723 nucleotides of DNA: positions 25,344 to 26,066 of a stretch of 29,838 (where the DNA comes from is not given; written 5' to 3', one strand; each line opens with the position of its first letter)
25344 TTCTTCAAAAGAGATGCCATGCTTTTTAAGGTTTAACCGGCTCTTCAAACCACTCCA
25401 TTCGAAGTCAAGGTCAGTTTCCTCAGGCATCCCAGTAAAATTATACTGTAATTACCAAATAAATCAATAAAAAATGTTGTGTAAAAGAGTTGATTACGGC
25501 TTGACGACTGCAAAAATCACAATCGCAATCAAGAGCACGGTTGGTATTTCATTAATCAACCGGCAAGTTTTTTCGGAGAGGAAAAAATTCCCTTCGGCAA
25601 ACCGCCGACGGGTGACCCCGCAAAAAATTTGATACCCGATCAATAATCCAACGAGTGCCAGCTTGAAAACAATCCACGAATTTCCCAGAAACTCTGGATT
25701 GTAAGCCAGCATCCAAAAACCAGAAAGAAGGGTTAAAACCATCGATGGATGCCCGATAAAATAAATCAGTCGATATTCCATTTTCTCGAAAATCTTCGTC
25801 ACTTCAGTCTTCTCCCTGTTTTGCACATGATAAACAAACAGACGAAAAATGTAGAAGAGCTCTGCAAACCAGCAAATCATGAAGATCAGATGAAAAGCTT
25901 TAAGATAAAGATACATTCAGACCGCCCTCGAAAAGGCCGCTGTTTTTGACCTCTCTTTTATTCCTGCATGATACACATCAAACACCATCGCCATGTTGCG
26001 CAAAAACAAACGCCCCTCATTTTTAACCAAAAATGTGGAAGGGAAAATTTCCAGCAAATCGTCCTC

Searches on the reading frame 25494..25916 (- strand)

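Call 42: search_protein_families(library=pfam, proteins=[window:25494-25916:-])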
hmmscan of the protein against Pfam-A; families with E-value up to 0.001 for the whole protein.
window:25494-25916:- (140 aa): 3 families
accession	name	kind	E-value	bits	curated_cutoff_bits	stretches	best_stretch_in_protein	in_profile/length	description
PF03653.18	UPF0093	-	7.4e-45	153.2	34.2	1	1-140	4-145/146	Uncharacterised protein family (UPF0093)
PF05425.18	CopD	-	1.7e-05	25.6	32.1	1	54-138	10-104/105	Copper resistance protein D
PF10027.14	DUF2269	-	0.00012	22.6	28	1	4-89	2-86/150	Predicted integral membrane protein (DUF2269)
